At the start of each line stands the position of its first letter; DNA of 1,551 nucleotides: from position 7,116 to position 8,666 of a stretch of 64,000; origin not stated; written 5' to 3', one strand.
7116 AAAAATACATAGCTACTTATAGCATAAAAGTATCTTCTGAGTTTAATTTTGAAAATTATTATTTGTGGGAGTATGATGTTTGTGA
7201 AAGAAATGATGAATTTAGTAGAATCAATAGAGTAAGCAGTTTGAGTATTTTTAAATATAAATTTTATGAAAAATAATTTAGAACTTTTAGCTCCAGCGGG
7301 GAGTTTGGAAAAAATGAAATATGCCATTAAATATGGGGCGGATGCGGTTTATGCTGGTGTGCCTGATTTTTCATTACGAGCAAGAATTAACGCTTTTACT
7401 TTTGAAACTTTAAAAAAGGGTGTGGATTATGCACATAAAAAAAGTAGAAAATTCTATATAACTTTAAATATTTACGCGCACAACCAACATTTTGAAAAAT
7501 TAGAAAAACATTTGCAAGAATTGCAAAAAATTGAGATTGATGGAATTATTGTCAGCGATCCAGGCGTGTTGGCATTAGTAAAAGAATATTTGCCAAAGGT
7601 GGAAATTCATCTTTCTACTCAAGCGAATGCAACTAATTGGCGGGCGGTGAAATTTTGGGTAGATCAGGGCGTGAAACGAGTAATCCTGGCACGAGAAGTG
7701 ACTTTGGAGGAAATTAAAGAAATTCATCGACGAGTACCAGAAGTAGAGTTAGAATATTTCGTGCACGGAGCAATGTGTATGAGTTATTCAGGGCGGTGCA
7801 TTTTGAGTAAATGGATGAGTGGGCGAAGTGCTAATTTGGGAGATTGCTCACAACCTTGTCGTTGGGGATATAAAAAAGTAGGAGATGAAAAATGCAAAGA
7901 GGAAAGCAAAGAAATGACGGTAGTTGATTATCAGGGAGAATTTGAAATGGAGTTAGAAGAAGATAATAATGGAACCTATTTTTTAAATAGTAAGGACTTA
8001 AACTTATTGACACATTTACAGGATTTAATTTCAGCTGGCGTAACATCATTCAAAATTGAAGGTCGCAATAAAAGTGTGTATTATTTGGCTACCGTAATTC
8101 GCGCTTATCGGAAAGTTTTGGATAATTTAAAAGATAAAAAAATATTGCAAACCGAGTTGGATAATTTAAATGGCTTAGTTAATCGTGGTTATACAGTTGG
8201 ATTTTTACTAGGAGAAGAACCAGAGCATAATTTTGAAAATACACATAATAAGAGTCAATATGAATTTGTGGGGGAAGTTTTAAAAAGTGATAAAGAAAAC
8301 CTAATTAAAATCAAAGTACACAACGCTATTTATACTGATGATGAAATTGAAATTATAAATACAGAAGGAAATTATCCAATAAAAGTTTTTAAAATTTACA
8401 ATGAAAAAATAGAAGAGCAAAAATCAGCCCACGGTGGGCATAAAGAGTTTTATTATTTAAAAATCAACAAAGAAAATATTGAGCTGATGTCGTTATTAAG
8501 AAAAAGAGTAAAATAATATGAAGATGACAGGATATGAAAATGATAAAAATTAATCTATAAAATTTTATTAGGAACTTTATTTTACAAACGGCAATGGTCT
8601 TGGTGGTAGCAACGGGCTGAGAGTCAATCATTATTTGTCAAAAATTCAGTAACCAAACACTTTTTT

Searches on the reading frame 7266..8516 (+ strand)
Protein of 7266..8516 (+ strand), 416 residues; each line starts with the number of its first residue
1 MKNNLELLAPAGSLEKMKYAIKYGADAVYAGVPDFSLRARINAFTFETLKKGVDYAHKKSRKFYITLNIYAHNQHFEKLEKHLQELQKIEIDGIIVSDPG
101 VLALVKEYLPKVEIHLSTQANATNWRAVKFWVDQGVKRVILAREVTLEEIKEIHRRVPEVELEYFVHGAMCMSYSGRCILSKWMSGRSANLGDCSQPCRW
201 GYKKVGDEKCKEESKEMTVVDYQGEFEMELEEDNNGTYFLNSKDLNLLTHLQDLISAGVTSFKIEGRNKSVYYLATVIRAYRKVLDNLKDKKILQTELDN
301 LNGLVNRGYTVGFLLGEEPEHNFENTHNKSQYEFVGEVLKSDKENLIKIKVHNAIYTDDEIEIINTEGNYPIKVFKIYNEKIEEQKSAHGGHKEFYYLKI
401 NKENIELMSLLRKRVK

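Call 8: search_protein_families(library=pfam, proteins=[window:7266-8516:+], max_evalue=0.0001)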
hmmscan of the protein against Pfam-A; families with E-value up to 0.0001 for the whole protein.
window:7266-8516:+ (416 aa): 2 families
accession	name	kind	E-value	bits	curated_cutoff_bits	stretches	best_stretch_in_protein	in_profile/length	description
PF01136.24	Peptidase_U32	-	2.4e-89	299.1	22.4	1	77-318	2-231/233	Peptidase family U32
PF16325.11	Peptidase_U32_C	-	5.1e-13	49.4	28.2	1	331-412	2-83/83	Peptidase family U32 C-terminal domain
